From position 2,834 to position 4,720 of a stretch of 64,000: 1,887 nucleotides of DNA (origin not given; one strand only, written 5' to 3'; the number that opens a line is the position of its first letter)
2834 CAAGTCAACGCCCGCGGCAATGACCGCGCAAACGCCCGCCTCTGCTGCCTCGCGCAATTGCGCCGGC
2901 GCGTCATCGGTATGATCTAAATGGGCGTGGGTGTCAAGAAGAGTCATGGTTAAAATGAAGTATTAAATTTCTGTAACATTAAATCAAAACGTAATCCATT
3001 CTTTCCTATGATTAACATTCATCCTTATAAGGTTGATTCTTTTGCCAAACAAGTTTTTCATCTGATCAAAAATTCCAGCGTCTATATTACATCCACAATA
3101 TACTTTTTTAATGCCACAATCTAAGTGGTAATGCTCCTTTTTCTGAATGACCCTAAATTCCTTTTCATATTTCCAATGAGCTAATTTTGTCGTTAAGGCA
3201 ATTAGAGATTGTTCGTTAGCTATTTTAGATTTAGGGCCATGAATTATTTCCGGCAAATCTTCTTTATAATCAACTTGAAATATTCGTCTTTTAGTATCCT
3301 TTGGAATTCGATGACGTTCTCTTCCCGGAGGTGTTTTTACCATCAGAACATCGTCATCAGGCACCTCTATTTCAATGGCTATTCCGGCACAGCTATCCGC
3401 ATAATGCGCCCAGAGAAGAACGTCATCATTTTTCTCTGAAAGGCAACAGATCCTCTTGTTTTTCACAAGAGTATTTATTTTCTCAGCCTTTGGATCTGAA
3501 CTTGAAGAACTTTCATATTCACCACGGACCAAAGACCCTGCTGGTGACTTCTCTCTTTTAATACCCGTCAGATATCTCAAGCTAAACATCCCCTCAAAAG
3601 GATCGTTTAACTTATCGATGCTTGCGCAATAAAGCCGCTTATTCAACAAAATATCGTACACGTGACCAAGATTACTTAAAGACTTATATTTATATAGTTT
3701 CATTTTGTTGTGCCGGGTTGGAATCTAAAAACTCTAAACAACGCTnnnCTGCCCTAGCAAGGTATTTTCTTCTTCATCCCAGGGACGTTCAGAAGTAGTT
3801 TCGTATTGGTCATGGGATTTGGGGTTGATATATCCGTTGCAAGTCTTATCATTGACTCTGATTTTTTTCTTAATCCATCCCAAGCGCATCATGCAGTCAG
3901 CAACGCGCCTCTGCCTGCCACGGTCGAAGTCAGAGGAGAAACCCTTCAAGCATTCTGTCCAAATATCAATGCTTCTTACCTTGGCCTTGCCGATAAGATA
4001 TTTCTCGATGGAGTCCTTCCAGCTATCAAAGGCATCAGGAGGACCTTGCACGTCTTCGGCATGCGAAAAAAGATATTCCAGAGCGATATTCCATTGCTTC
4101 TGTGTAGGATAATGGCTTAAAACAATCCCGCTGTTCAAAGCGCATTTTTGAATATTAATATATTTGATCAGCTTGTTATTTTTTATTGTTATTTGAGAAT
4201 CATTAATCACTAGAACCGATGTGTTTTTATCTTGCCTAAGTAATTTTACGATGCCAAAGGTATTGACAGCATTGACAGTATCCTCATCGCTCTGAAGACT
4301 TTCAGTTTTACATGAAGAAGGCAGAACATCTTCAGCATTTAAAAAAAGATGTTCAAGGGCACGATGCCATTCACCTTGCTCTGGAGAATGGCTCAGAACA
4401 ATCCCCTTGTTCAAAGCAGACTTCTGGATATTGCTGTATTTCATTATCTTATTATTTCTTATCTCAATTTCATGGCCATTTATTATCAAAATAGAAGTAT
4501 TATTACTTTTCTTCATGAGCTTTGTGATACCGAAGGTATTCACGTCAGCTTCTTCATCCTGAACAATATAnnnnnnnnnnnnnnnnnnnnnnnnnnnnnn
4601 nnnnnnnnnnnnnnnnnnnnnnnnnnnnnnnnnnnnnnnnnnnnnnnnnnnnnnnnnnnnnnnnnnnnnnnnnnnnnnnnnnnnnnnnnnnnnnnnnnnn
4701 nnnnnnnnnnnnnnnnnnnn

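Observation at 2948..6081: AT-rich three-gene insertion between tatD and dtd: DUF2971 protein + HsdR-N-like nuclease with tandem-repeat domains + RhuM-Doc/Fic protein, a candidate uncharacterised defence / toxin module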

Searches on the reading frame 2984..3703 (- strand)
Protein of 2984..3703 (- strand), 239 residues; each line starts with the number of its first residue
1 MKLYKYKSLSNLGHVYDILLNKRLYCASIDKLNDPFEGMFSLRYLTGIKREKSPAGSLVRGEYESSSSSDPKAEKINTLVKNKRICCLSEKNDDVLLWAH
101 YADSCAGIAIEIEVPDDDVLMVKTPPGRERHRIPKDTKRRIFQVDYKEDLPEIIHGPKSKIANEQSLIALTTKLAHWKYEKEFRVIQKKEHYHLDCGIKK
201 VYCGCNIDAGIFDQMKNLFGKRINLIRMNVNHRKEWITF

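Call 3: search_protein_families(library=pfam, proteins=[window:2984-3703:-], max_evalue=0.1)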
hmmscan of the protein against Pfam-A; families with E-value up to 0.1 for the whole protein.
window:2984-3703:- (239 aa): 1 family
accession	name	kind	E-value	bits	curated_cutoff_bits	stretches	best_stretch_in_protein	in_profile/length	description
PF11185.13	DUF2971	-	5.8e-05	24.8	22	1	97-185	1-89/89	Protein of unknown function (DUF2971)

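Call 4: search_protein_families(library=padloc, proteins=[window:2984-3703:-], max_evalue=0.1)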
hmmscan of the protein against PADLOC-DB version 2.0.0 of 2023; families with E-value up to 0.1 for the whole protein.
window:2984-3703:- (239 aa): 4 families
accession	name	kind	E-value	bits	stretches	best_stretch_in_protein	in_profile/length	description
PDLC04991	PDC-S31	-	3e-49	165.5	1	1-232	1-192/208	-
PDLC04990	PDC-S31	-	7e-34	115.8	2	70-231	97-247/259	-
PDLC04994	PDC-S31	-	5.4e-24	83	2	72-226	110-254/273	-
PDLC04992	PDC-S31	-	2.6e-09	35.2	1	24-228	2-202/220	-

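Call 5: search_protein_families(library=ncbifam, proteins=[window:2984-3703:-], max_evalue=0.1)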
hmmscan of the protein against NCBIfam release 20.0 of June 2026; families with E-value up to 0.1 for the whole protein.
window:2984-3703:- (239 aa): 0 families

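Call 50: search_protein_families(library=phrogs, proteins=[window:2984-3703:-], max_evalue=0.001)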
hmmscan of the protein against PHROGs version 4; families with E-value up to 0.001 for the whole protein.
window:2984-3703:- (239 aa): 1 family
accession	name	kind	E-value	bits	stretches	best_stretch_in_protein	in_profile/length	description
phrog_1762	-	unknown function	1.2e-34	121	1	1-231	46-284/395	-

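Call 76: search_dna_similar(query=window:2984-3703:-, collection=plasmids, mode=protein, max_rows=15)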
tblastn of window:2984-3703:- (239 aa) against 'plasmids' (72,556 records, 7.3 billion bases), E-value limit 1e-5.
Records with a match: 12; places in all: 12; records where one place covers at least 80% of the query: 7.
Best place of each record, by identity: <60% 12.
By first word of the organism name: Vibrio 3; Photobacterium 1; Rhizobium 1; Yersinia 1; Hymenobacter 1; Sphingobium 1; Catenovulum 1; Agrobacterium 1; Tenericutes 1; Burkholderia 1.
By predicted mobility (MOB-suite, as given by PLSDB): non-mobilizable 6; conjugative 4; mobilizable 2.
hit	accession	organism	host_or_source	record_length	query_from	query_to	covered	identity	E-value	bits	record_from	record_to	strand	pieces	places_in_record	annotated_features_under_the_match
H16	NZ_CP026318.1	Vibrio campbellii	culture,Bay of Bengal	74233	3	219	91%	27.2%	1e-16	86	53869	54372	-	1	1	DUF2971 domain-containing protein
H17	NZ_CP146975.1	Photobacterium damselae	Penaeus japonicus,shrimp farm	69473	1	233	97%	24.7%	4e-11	70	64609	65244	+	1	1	DUF2971 domain-containing protein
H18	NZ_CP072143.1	Rhizobium sp. L51/94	Blueberry,cell culture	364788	1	199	83%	28.8%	7e-11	69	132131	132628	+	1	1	DUF2971 domain-containing protein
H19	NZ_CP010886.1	Vibrio parahaemolyticus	Shrimps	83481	2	186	77%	30.2%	1e-10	68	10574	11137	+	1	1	DUF2971 domain-containing protein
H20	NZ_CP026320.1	Vibrio campbellii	culture,Bay of Bengal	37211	17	228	89%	26.3%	2e-8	62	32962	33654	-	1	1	DUF2971 domain-containing protein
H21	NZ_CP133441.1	Yersinia ruckeri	Ictalurus furcatus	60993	1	205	86%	25.2%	2e-9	64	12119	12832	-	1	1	DUF2971 domain-containing protein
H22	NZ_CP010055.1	Hymenobacter sp. DG25B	single cell,soil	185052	3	186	77%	26.3%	2e-7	59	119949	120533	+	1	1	DUF2971 domain-containing protein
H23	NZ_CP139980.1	Sphingobium yanoikuyae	-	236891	3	218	90%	22.2%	6e-7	57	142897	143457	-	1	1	DUF2971 domain-containing protein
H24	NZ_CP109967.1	Catenovulum adriaticum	algae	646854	3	186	77%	25.6%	1e-7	59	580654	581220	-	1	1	DUF2971 domain-containing protein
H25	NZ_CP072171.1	Agrobacterium larrymoorei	Ficus benjamina,cell culture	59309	3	207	86%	22.9%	2e-6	56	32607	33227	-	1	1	DUF2971 domain-containing protein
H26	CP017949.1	Tenericutes bacterium MO-XQ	Cell culture,subseafloor sediment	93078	1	188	79%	24.7%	9e-10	66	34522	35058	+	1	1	hypothetical protein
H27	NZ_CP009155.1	Burkholderia pseudomallei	environmental sample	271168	3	190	79%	23.7%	3e-6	55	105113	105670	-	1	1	DUF2971 domain-containing protein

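Call 79: get_annotated_region(hit=H16, flank=5000)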
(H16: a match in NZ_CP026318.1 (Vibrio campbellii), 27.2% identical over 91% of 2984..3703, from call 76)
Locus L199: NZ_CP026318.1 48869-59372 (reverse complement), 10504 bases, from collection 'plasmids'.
description: Vibrio campbellii strain BoB-90 plasmid unnamed 2, complete sequence
organism: Vibrio campbellii (NCBI taxid 680)
taxonomy: Bacteria; Pseudomonadota; Gammaproteobacteria; Vibrionales; Vibrionaceae; Vibrio; Vibrio campbellii
host: -; source: culture,Bay of Bengal; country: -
typing (MOB-suite, as given by PLSDB): non-mobilizable; replicon rep_cluster_1599
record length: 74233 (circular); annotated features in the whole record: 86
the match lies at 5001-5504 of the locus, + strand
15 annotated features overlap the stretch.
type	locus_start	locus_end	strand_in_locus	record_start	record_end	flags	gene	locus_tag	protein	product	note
CDS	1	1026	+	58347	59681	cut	dnaB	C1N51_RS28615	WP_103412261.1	replicative DNA helicase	GO:0006260 - DNA replication [Evidence IEA]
CDS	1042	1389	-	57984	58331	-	-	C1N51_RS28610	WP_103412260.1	hypothetical protein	-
CDS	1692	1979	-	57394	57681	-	-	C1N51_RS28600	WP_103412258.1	hypothetical protein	-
CDS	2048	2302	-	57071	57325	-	-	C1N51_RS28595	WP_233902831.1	hypothetical protein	-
CDS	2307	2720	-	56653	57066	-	-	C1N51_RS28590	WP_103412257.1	hypothetical protein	-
CDS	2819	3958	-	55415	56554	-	-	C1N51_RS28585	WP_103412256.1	tyrosine-type recombinase/integrase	GO:0015074 - DNA integration [Evidence IEA]; GO:0006310 - DNA recombination [Evidence IEA]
CDS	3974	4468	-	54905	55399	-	-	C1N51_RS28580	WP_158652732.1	hypothetical protein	-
CDS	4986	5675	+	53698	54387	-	-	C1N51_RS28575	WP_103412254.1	DUF2971 domain-containing protein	-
CDS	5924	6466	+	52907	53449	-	-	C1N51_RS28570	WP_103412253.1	hypothetical protein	-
CDS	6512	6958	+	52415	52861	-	-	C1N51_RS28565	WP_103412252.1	hypothetical protein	-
CDS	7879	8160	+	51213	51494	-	-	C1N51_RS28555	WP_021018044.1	helix-turn-helix domain-containing protein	-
CDS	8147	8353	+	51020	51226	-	-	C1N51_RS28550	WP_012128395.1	hypothetical protein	-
CDS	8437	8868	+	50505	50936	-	-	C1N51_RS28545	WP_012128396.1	regulatory protein RecX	GO:0006282 - regulation of DNA repair [Evidence IEA]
CDS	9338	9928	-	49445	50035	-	-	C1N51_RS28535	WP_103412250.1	tyrosine-type recombinase/integrase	GO:0015074 - DNA integration [Evidence IEA]; GO:0006310 - DNA recombination [Evidence IEA]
CDS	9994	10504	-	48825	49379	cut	-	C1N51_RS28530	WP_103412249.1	hypothetical protein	-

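Call 98: list_cluster_members(proteins=[window:2984-3703:-, P0001, window:5073-6044:-])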
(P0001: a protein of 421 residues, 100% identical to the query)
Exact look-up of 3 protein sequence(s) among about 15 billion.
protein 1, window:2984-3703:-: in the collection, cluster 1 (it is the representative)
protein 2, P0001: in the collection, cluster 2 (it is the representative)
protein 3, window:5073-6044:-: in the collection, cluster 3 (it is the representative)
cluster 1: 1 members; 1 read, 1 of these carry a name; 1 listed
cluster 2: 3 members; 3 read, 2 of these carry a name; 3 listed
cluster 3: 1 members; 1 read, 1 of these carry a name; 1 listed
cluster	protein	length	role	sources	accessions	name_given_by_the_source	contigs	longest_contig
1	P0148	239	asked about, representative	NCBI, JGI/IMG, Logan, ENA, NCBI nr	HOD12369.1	MAG TPA: DUF2971 domain-containing protein [Candidatus Omnitrophota bacterium] | DUF2971 domain-containing protein [Candidatus Omnitrophota bacterium]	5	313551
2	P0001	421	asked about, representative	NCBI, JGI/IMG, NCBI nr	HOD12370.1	MAG TPA: type I restriction enzyme HsdR N-terminal domain-containing protein [Candidatus ... | type I restriction enzyme HsdR N-terminal domain-containing protein [Candidatus ...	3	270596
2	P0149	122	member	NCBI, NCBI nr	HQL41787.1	MAG TPA: type I restriction enzyme HsdR N-terminal domain-containing protein, partial ... | type I restriction enzyme HsdR N-terminal domain-containing protein [Candidatus ...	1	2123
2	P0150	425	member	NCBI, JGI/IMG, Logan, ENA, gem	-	-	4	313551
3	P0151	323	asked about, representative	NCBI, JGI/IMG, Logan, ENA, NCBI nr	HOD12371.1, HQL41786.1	MAG TPA: RhuM family protein [Candidatus Omnitrophota bacterium] | RhuM family protein [Candidatus Omnitrophota bacterium]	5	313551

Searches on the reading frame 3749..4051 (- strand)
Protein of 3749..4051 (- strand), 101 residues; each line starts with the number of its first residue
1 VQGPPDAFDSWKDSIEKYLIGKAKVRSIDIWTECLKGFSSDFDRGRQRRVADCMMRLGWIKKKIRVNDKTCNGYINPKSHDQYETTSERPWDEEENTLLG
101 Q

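Call 58: predict_structure(alignment_id=A4)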
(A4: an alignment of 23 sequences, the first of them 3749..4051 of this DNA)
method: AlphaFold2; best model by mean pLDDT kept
length: 101 residues; sequences in the alignment: 23
mean_pLDDT: 76.3   pTM: 0.58
mean pLDDT of the five models: 76.3, 75.8, 75.6, 75.2, 73.7
residues with pLDDT >= 90: 16; 70-90: 53; 50-70: 19; < 50: 13
segments of 3 or more residues with pLDDT < 50: 1-3, 86-88, 92-97
pLDDT, mean of each block of 10 residues (from residue 1): 55 89 89 90 89 89 82 81 52 49 52
secondary structure, 60 per line:
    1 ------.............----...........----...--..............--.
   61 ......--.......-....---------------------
elements in order: H7-19 E24-26 H27-34 H44-57 E60-66 E69-75 H77-80

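Call 60: fold_search(model_id=the predicted structure, library=pdb)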
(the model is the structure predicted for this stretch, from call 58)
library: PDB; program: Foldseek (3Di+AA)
matches with E <= 10: 950; with E <= 0.001: 0
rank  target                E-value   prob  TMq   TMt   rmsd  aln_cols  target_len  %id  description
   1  6qpq_D                2.6e-03  1.00  0.46  0.54   5.9        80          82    9  The structure of the cohesin head module elucidates the mechanism of ring opening (released 2020-02-05)
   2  6qpq_B                2.8e-03  1.00  0.47  0.55   4.9        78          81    9  The structure of the cohesin head module elucidates the mechanism of ring opening (released 2020-02-05)
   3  7aoi_XS               4.2e-02  0.93  0.42  0.27   6.7        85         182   19  Trypanosoma brucei mitochondrial ribosome large subunit assembly intermediate (released 2020-12-02)
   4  5zi8_B                4.5e-02  0.95  0.42  0.41   5.3        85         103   12  Crystal structure of the PadR-family transcriptional regulator Rv3488 of Mycobacterium tuberculosis H37Rv in complex w (released 2018-10-17)
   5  2co5_A                4.5e-02  0.91  0.39  0.41   6.6        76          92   16  F93 FROM STIV, a winged-helix DNA-binding protein (released 2006-05-31)
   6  2mlg_MODEL_1_A        4.8e-02  0.99  0.49  0.61   3.0        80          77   10  Stf76 from the Sulfolobus islandicus plasmid-virus pSSVx (released 2014-03-12)
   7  6pco_A                5.1e-02  0.97  0.42  0.33   6.2        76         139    9  Mechanism for regulation of DNA binding of Bordetella bronchiseptica BpsR by 6-hydroxynicotinic acid (released 2019-11-06)
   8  6abt_A                5.1e-02  0.97  0.44  0.45   5.5        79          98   14  Crystal structure of transcription factor from Listeria monocytogenes (released 2019-06-05)
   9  5zi8_A                6.2e-02  0.96  0.43  0.42   4.9        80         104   11  Crystal structure of the PadR-family transcriptional regulator Rv3488 of Mycobacterium tuberculosis H37Rv in complex w (released 2018-10-17)
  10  9ill_MODEL_1_A        6.6e-02  0.97  0.45  0.41   5.5        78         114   10  monomeric SarA-E89Q in complex with DNA (released 2025-10-15)
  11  7wh4_A                7.9e-02  0.94  0.43  0.43   5.1        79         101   10  Crystal structure of the PadR-family transcriptional regulator Rv3488 of Mycobacterium tuberculosis H37Rv in complex w (released 2022-02-09)
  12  9efm_J                7.9e-02  0.94  0.43  0.15   5.5        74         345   14  Cryo-EM structure of COP9 signalosome precatalytic state with neddylated cullin-1 (released 2025-12-03)
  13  1tbx_B                7.9e-02  0.93  0.39  0.43   4.4        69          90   12  Crystal structure of SSV1 F-93 (released 2004-07-13)
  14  5eri                  8.5e-02  0.95  0.43  0.31   5.7        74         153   14  MarR Protein from Peptoclostridium difficile DA00132 (released 2016-11-16)
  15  1ub9                  9.0e-02  0.96  0.46  0.47   5.6        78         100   13  Structure of the transcriptional regulator homologue protein from Pyrococcus horikoshii OT3 (released 2004-05-04)
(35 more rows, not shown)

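Call 69: find_related_loci(query=window:3749-4051:-, collection=viral_contigs, flank=10000)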
Query window:3749-4051:- (101 aa) in viral_contigs; peptide patterns used: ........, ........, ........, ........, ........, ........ (x = any residue, [..] = any of these).
16 stretches matched a pattern, but none encodes a relative of the query by tblastn (E <= 1e-3).

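Call 70: find_related_loci(query=A4, collection=viral_contigs, flank=10000)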
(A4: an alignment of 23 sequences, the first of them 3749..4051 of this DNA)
Query A4 (101 aa) in viral_contigs; peptide patterns used: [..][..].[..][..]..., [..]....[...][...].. (x = any residue, [..] = any of these).
600 stretches matched a pattern (row limit reached: there are more); 24 encode a relative of the query (tblastn E <= 1e-3); 24 distinct loci.
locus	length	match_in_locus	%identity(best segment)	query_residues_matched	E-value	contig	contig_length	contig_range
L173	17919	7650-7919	30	9-98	2e-11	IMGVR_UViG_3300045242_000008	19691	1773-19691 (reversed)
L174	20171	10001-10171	32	8-65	1e-7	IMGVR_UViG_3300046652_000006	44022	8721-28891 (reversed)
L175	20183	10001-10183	33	9-69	5e-7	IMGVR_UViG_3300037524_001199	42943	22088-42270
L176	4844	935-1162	29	2-77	1e-6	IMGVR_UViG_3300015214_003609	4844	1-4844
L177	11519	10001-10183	31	9-69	2e-6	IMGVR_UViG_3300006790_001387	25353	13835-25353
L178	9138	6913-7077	33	9-63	6e-6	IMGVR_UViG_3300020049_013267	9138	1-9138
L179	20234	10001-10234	36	6-79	8e-6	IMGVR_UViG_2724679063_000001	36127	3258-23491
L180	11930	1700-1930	32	8-82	6e-6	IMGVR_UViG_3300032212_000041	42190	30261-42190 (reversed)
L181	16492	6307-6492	26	8-69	1e-5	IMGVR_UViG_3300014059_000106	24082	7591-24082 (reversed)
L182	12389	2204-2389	29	9-70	1e-5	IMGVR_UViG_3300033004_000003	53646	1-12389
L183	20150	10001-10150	30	25-74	1e-5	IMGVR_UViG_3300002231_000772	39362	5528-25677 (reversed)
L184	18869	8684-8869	28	9-73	2e-5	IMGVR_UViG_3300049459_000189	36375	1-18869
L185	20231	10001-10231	34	6-78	2e-5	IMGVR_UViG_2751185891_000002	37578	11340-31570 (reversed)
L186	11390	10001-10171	42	9-64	2e-5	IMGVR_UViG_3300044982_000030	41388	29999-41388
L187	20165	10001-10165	35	9-63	2e-5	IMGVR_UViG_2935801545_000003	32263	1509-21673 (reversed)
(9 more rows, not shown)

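Call 92: search_protein_families(library=pfam, proteins=[window:3749-4027:-], max_evalue=1)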
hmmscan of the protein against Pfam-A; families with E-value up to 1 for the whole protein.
seq(93 aa): 0 families

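Call 94: fold_search(model_id=the predicted structure, library=viral)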
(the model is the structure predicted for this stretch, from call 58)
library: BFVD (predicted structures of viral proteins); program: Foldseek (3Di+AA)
matches with E <= 10: 1152; with E <= 0.001: 4
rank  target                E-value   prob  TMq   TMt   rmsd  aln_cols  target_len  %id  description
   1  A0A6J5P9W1            3.6e-06  1.00  0.63  0.11   8.2        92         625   30  Virulence-associated E [uncultured Caudovirales phage]
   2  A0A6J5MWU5            5.8e-05  1.00  0.62  0.10   1.4        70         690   28  COG5545 Predicted P-loop ATPase and inactivated derivatives [uncultured Caudovirales phage]
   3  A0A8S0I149            3.9e-04  1.00  0.60  0.53   5.9        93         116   15  (no name in the UniProt tables at hand)
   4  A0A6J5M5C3            4.4e-04  1.00  0.62  0.16   1.3        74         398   28  COG5545 Predicted P-loop ATPase and inactivated derivatives [uncultured Caudovirales phage]
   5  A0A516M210            5.2e-03  0.98  0.38  0.35  16.7       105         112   19  (no name in the UniProt tables at hand)
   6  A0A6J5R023            5.5e-03  1.00  0.57  0.10   8.8        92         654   20  Virulence-associated E [uncultured Caudovirales phage]
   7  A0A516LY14            5.9e-03  1.00  0.51  0.45   3.1        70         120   13  (no name in the UniProt tables at hand)
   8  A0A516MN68            7.1e-03  1.00  0.53  0.14  10.8       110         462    6  (no name in the UniProt tables at hand)
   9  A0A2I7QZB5            9.2e-03  0.99  0.43  0.28   5.6        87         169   13  (no name in the UniProt tables at hand)
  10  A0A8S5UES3            1.0e-02  1.00  0.48  0.40   7.7        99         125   16  Uncharacterized protein (Fragment) [Myoviridae sp. ct0mD26]
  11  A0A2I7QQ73            1.6e-02  0.97  0.44  0.20  17.1       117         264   17  (no name in the UniProt tables at hand)
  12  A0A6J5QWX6            1.7e-02  0.95  0.41  0.29  14.3       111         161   17  Helix-turn-helix domain containing protein [uncultured Caudovirales phage]
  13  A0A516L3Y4            1.8e-02  0.99  0.52  0.41   5.4        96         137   19  (no name in the UniProt tables at hand)
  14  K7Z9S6                1.8e-02  0.99  0.42  0.57   3.6        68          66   20  Putative transcriptional regulator-HTH domain [Serratia phage phiMAM1]
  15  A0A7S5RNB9            1.8e-02  0.91  0.39  0.16  16.6       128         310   12  (no name in the UniProt tables at hand)
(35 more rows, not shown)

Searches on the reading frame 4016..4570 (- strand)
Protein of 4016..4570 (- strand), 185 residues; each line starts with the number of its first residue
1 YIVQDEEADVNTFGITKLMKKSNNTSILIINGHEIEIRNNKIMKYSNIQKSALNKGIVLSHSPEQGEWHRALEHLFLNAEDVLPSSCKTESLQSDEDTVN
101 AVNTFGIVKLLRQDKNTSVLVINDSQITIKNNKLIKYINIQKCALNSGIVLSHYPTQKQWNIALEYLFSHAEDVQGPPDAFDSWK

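Call 30: search_protein_representatives(protein=window:4016-4570:-)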
Query: 185 residues. Proteins with E-value up to 0.001 (for the whole library): 10; up to 1e-10: 5; up to 1e-30: 1. The best 10 are listed.
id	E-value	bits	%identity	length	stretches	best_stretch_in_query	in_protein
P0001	1.3e-116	402.7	100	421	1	1-185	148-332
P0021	2.0e-17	79.8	54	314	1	4-85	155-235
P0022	4.5e-15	72.1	35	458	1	11-175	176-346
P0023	3.0e-13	66.1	31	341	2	51-173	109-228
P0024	7.4e-11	58.4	43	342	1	11-82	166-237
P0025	6.8e-06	42.2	31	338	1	10-84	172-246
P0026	2.9e-05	40.1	25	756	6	46-168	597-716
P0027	6.9e-05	38.9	32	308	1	53-173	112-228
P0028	1.5e-04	37.8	31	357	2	98-176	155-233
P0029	1.9e-04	37.5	27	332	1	31-173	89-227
